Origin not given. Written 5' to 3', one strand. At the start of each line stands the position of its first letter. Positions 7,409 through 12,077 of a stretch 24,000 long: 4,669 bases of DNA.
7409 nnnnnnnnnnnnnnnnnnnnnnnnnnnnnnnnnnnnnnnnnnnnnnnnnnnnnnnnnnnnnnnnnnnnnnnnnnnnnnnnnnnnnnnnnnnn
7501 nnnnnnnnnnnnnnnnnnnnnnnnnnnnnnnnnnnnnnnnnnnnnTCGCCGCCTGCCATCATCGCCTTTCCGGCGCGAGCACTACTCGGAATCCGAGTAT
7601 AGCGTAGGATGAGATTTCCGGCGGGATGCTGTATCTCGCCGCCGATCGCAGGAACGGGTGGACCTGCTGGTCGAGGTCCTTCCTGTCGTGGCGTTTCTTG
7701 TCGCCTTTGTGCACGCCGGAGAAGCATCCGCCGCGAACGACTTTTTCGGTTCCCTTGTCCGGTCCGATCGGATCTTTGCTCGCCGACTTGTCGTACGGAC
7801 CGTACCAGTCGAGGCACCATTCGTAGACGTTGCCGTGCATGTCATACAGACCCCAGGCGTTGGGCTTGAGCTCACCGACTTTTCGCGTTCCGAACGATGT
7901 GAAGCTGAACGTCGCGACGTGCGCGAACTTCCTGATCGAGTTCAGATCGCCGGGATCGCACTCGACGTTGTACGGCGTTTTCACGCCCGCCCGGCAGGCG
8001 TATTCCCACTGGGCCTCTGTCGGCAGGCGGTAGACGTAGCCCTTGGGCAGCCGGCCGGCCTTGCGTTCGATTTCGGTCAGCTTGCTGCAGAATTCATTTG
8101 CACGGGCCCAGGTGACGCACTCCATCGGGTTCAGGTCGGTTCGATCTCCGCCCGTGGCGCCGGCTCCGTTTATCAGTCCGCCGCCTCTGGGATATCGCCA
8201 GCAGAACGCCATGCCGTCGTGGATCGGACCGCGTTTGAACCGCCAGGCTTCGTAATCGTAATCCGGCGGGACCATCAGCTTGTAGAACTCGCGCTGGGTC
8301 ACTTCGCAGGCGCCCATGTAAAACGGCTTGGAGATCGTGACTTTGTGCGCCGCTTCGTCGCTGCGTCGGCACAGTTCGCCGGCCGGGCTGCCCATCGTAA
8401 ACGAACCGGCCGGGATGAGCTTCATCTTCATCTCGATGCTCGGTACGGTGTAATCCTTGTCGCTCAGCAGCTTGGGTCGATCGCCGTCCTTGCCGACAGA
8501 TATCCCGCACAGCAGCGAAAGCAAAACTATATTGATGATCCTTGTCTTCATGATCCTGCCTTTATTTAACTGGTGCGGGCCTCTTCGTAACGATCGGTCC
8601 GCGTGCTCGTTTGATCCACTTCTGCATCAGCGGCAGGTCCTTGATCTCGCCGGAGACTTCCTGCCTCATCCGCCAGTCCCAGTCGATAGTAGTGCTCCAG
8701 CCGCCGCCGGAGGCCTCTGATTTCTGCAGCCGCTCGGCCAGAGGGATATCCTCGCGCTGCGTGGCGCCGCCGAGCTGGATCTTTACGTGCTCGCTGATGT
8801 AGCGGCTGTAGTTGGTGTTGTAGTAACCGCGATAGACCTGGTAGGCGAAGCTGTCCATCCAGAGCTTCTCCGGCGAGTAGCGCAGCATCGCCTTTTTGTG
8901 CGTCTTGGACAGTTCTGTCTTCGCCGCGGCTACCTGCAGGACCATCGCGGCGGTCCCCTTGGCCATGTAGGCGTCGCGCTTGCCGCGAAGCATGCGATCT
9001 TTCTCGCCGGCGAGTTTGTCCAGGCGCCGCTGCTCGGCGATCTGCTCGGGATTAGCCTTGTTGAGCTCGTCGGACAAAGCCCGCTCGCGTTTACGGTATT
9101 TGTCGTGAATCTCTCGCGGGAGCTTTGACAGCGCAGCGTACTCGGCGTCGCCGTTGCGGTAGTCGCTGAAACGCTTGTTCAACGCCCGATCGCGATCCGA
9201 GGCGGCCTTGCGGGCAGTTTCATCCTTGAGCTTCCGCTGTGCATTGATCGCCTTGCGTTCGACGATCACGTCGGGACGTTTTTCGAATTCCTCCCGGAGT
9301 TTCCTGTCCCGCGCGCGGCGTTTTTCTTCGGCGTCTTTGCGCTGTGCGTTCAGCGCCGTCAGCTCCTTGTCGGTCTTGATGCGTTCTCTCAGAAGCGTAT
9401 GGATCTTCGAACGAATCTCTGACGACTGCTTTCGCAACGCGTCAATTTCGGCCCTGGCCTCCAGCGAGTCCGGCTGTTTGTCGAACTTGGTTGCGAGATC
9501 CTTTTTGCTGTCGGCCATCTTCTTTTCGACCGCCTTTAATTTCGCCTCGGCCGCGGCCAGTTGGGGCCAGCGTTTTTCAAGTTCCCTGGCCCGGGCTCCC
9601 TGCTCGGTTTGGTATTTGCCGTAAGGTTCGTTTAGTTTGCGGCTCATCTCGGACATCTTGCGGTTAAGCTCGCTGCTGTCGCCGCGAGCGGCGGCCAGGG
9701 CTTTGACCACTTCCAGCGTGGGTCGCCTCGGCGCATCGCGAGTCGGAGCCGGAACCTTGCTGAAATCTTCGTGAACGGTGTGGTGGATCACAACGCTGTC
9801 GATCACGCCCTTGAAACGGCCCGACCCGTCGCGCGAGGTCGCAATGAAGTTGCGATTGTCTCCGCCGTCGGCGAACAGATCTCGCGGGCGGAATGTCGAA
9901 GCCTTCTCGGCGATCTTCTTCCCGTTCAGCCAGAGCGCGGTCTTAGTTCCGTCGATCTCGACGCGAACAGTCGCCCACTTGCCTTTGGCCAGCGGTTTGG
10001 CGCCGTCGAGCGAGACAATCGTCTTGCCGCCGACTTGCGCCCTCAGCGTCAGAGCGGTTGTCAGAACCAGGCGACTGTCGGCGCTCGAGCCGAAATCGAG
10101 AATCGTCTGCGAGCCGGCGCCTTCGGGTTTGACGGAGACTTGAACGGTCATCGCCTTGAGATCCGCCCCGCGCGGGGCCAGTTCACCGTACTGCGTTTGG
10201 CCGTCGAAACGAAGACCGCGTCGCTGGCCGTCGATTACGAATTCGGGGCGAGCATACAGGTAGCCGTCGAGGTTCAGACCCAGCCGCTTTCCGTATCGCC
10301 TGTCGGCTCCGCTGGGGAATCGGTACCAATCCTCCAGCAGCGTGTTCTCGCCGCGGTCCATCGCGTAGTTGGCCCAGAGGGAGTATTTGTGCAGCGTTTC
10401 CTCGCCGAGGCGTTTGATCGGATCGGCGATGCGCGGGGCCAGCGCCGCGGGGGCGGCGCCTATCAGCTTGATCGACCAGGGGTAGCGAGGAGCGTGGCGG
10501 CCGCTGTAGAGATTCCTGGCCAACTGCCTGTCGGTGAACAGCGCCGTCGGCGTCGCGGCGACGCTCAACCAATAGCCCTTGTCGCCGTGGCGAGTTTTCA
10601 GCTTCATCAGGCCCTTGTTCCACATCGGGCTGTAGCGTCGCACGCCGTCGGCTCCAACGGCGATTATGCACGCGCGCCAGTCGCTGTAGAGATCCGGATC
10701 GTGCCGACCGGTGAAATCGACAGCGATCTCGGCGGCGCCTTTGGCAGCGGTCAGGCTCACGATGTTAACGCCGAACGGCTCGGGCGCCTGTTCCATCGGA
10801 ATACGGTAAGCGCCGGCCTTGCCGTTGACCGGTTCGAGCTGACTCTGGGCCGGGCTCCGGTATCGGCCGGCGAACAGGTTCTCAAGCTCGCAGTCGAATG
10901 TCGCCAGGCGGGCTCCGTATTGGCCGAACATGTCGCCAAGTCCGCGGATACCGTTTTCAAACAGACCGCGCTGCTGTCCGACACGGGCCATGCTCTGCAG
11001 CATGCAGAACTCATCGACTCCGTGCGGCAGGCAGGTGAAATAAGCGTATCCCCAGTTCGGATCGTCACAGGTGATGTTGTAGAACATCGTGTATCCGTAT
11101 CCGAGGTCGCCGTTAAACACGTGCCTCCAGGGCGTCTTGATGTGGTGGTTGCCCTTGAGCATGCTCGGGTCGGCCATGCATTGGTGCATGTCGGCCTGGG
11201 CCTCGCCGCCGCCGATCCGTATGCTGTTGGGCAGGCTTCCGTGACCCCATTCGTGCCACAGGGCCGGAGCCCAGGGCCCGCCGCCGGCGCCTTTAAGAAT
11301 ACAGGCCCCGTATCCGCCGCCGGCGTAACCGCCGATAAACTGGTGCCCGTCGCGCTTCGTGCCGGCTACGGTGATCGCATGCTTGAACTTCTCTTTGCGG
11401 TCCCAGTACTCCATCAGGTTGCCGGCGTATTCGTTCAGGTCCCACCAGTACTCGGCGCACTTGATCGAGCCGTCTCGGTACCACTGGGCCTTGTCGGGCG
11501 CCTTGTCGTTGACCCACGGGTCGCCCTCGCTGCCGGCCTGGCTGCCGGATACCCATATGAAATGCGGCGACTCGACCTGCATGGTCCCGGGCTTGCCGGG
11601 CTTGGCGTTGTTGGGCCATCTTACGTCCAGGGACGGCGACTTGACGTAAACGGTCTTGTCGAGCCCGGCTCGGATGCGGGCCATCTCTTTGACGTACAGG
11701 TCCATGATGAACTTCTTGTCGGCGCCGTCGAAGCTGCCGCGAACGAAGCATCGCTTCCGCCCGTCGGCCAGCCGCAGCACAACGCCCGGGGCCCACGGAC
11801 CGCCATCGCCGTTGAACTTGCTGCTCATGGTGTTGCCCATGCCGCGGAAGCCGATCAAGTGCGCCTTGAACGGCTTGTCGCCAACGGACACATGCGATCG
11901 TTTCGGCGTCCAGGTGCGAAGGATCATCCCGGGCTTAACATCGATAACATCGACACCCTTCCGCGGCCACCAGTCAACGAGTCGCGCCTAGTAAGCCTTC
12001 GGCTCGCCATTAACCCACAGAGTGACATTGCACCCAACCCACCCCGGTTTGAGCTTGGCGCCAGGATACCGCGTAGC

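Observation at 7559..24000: Duplicated, diverged three-gene set of secreted proteins (A: HExxH-LamG-coiled coil; F: FGE-fold; B: CBM-like/propeller/2xCXXCH). Candidate uncharacterised extracytoplasmic system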

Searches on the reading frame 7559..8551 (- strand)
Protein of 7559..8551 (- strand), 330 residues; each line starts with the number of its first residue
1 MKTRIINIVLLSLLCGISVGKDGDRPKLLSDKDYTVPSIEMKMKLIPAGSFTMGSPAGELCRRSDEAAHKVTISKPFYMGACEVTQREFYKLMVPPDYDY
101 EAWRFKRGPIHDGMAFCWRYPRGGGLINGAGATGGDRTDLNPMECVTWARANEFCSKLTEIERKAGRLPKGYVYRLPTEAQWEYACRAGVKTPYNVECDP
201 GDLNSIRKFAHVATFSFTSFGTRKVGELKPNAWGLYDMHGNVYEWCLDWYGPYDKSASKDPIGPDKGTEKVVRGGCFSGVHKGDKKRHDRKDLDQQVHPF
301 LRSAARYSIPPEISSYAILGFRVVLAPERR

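Call 6: search_protein_families(library=pfam, proteins=[window:7559-8551:-], max_evalue=0.01)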
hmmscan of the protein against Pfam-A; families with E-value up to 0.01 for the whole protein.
window:7559-8551:- (330 aa): 1 family
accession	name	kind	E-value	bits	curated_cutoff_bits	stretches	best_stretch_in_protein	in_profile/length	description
PF03781.23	FGE-sulfatase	-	6.2e-41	141.2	23.3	1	43-281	5-226/255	Sulfatase-modifying factor enzyme 1-like domain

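Call 57: search_protein_families(library=ncbifam, proteins=[window:7559-8551:-], max_evalue=0.01)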
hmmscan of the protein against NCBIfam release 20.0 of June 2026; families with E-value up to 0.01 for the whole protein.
window:7559-8551:- (330 aa): 8 families
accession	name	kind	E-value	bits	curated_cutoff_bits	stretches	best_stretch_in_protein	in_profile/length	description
NF051459.1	pyoverdine_PvdO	equivalog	1.7e-28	99.5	500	1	42-260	35-229/280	dihydropyoverdine dehydrogenase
TIGR03525.2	GldK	equivalog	5.5e-27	95.1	350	2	142-277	221-375/408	T9SS ring complex lipoprotein PorK/GldK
TIGR03524.1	GldJ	equivalog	3.8e-12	45.7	458.2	1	224-253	339-368/559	gliding motility lipoprotein GldJ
TIGR02171.1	Fb_sc_TIGR02171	subfamily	1.1e-10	40.2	544.35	1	173-278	158-249/912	TIGR02171 family lipoprotein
TIGR03530.1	GldJ_short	equivalog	1.3e-10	40.7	382.9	1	223-254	290-321/396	gliding motility lipoprotein GldJ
TIGR03440.2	egtB_TIGR03440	equivalog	6.9e-10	38.6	360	1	174-255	293-357/413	ergothioneine biosynthesis protein EgtB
NF041186.1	SenA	equivalog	2.2e-07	30.6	420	1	44-278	171-353/382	selenoneine synthase SenA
TIGR04344.1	ovoA_Nterm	equivalog_domain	0.0023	16.9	400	1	149-256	303-390/444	5-histidylcysteine sulfoxide synthase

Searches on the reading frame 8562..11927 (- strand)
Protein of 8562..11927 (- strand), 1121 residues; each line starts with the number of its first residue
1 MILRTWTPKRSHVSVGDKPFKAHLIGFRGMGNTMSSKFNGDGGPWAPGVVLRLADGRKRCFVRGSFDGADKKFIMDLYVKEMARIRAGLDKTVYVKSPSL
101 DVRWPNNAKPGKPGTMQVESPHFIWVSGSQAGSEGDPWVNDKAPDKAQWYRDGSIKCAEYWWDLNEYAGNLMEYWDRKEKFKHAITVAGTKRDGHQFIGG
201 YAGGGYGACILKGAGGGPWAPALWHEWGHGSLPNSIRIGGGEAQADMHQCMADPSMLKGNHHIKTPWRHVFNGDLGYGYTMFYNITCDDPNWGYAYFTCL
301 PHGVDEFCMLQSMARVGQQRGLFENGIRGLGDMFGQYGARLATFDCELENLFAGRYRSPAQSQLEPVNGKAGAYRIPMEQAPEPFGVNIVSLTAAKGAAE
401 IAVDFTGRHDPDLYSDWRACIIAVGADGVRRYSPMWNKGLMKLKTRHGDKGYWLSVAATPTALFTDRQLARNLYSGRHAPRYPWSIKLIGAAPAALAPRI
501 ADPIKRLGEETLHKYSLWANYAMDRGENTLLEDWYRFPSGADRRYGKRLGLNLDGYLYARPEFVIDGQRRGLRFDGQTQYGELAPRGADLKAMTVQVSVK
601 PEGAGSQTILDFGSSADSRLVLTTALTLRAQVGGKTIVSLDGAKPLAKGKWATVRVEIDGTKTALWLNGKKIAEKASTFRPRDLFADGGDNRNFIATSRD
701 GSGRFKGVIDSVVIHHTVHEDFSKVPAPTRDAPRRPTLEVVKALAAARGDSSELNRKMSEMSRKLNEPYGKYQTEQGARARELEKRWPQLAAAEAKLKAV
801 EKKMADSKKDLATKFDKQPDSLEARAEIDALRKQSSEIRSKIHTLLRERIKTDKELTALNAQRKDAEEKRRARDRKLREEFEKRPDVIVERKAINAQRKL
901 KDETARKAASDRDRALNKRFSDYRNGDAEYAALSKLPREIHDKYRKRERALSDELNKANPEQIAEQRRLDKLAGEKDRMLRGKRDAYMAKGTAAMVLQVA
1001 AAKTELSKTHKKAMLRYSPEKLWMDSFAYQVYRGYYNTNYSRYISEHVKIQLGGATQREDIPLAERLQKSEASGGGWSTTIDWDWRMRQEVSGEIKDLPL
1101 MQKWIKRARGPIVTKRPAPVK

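Call 6: search_protein_families(library=pfam, proteins=[window:8562-11927:-], max_evalue=0.01)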
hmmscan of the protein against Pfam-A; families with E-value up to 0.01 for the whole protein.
window:8562-11927:- (1121 aa): 4 families
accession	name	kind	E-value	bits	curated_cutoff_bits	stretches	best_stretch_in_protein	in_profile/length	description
PF19527.4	DUF6055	-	2.1e-20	73.5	27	1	330-493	250-415/417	Family of unknown function (DUF6055)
PF13385.13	Laminin_G_3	-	1.2e-10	42.1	27.6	1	575-717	1-143/151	Concanavalin A-like lectin/glucanases superfamily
PF02210.31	Laminin_G_2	-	0.0031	18.4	22.9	1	625-716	29-125/126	Laminin G domain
PF15960.10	DUF4763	-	0.0045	16.7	30.1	1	774-870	34-136/236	Domain of unknown function (DUF4763)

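Call 49: predict_structure(alignment_id=A3)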
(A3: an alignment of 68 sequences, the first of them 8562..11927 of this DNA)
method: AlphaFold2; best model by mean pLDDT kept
length: 1121 residues; sequences in the alignment: 68
mean_pLDDT: 89.7   pTM: 0.83
mean pLDDT of the five models: 89.7, 88.2, 87.2, 86.5, 85.2
residues with pLDDT >= 90: 702; 70-90: 379; 50-70: 36; < 50: 4
segments of 3 or more residues with pLDDT < 50: 1035-1037
pLDDT, mean of each block of 10 residues (from residue 1): 90 88 93 89 91 92 92 96 95 91 89 92 92 86 92 92 93 92 89 82 66 66 85 89 90 87 92 78 91 90 93 94 94 96 94 90 91 93 96 95 93 93 94 87 95 97 92 90 95 88 86 93 91 91 73 93 92 96 93 97 94 94 97 95 93 97 96 95 86 95 95 97 92 91 84 81 87 88 88 92 92 92 93 93 91 91 91 92 91 88 82 87 85 86 90 88 90 90 88 87 89 88 83 63 80 70 92 86 92 94 92 78 41
secondary structure, 60 per line:
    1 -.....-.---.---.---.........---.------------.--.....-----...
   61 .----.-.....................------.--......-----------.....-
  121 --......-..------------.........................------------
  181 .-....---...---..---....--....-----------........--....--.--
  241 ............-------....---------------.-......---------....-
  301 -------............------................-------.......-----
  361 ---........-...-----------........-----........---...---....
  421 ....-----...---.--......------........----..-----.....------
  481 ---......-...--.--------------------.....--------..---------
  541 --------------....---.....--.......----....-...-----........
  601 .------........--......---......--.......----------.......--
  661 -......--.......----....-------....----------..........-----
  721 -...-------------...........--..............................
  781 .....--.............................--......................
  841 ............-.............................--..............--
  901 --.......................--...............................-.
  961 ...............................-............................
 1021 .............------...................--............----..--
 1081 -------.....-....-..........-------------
elements in order (helices of 4 or more, strands of 3 or more residues): E2-6 E20-28 E48-52 E58-61 H68-88 H98-103 E115-119 E123-128 H144-168 E183-186 E190-192 E201-204 E207-210 H222-229 H232-235 H241-252 H281-286 H296-299 H309-319 H326-341 H349-355 E364-368 E373-375 E387-394 E400-407 E417-424 E430-432 E439-444 E451-458 H470-474 E484-489 E491-493 E517-521 E555-558 E562-566 E569-575 E580-583 E593-601 E608-615 E618-623 E627-632 E635-641 E652-658 E662-667 E670-676 H681-684 E692-695 E706-715 H738-748 H751-785 H788-816 H819-852 H854-882 H885-898 H903-925 H928-958 H960-991 H993-1033 H1040-1058 H1061-1072 H1088-1092 H1094-1097 H1099-1108
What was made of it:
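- A has about 330 aa of long helices (call 49).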

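Call 51: fold_search(model_id=the predicted structure, library=pdb)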
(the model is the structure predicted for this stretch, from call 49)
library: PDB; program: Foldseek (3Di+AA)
matches with E <= 10: 1228; with E <= 0.001: 176
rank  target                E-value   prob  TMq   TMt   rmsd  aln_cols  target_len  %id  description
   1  8zdp_v                9.5e-08  1.00  0.12  0.17  19.2       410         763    9  Cryo-EM structure of Mycobacteriophage Douge Central fiber (gp20) (released 2025-06-25)
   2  8zdq_v                9.5e-08  1.00  0.12  0.15  19.2       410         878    9  Cryo-EM structure of Mycobacteriophage Douge complete baseplate (gp13, gp17, gp23, gp16, gp18 and gp20) (released 2025-06-25)
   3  9oz8_C                2.2e-07  1.00  0.13  0.18  12.8       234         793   17  Cryo-EM structure of chicken NEL dimer bound with one human NICOL. (released 2026-02-25)
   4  5ho0                  2.5e-07  1.00  0.13  0.19  21.9       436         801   10  Crystal structure of AbnA (closed conformation), a GH43 extracellular arabinanase from Geobacillus stearothermophilus (released 2017-02-01)
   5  5ho2                  4.4e-07  1.00  0.14  0.20  24.1       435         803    9  Crystal structure of AbnA (open conformation), a GH43 extracellular arabinanase from Geobacillus stearothermophilus (released 2017-02-01)
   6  9oz8_B                5.3e-07  1.00  0.13  0.18  13.8       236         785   19  Cryo-EM structure of chicken NEL dimer bound with one human NICOL. (released 2026-02-25)
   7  5hp6                  5.3e-07  1.00  0.14  0.20  18.8       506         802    8  Structure of AbnA, a GH43 extracellular arabinanase from Geobacillus stearothermophilus (a new conformational state) (released 2017-02-01)
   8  5hon_A                5.9e-07  1.00  0.14  0.74   7.7       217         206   15  Structure of Domain 4 of AbnA, a GH43 extracellular arabinanase from Geobacillus stearothermophilus, in complex with a (released 2017-02-01)
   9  3zr5_A                6.2e-07  1.00  0.11  0.18  18.1       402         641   13  STRUCTURE OF GALACTOCEREBROSIDASE FROM MOUSE (released 2011-09-28)
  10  5nxb_A                1.8e-06  1.00  0.11  0.18  18.3       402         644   13  Mouse galactocerebrosidase in complex with saposin A (released 2017-05-24)
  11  1ms1_A                3.3e-06  1.00  0.14  0.23  11.0       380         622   11  Monoclinic form of Trypanosoma cruzi trans-sialidase, in complex with 3-deoxy-2,3-dehydro-N-acetylneuraminic acid (DAN (released 2003-03-25)
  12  4ccc_A                3.5e-06  1.00  0.11  0.18  18.2       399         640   12  STRUCTURE OF MOUSE GALACTOCEREBROSIDASE WITH 4NBDG: ENZYME-SUBSTRATE COMPLEX (released 2013-12-11)
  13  1s0i_A                4.7e-06  1.00  0.14  0.24  14.3       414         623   11  Trypanosoma cruzi trans-sialidase in complex with sialyl-lactose (Michaelis complex) (released 2004-05-18)
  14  5fra_E                5.1e-06  1.00  0.11  0.58   3.3       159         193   18  CBM40_CPF0721-6'SL (released 2016-07-20)
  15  1ms9_A                5.1e-06  1.00  0.14  0.24   5.1       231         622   11  Triclinic form of Trypanosoma cruzi trans-sialidase, in complex with lactose (released 2003-03-25)
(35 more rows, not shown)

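Call 57: search_protein_families(library=ncbifam, proteins=[window:8562-11927:-], max_evalue=0.01)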
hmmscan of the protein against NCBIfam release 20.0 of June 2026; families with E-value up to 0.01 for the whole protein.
window:8562-11927:- (1121 aa): 1 family
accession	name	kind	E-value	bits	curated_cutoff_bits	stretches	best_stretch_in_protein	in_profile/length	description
NF040510.1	avirulen_svx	equivalog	1.1e-17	63.9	625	1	355-504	292-457/601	Svx/AvrXca family virulence/avirulence protein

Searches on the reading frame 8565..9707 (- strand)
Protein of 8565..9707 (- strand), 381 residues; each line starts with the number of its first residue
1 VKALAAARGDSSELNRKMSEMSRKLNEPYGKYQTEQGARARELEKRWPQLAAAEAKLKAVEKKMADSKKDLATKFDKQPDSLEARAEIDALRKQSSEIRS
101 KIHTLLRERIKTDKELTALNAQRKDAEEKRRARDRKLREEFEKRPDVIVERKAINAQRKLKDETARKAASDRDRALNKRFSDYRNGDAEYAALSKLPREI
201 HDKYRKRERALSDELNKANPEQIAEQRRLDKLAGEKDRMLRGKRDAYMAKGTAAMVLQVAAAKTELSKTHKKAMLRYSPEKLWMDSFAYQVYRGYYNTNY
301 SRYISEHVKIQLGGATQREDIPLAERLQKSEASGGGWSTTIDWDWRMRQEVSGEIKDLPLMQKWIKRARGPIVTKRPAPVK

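Call 83: search_protein_families(library=pfam, proteins=[window:8565-9707:-], max_evalue=10)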
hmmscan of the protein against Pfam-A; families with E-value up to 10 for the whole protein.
window:8565-9707:- (381 aa): 3 families
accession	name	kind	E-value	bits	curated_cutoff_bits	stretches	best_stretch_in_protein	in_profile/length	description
PF15960.10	DUF4763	-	0.004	16.9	30.1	1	34-131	34-137/236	Domain of unknown function (DUF4763)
PF11101.13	DUF2884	-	1.7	8.7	30.6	2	3-58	160-216/228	Protein of unknown function (DUF2884)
PF11488.14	Lge1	-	3.7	8.2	25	1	76-122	10-52/71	Transcriptional regulatory protein LGE1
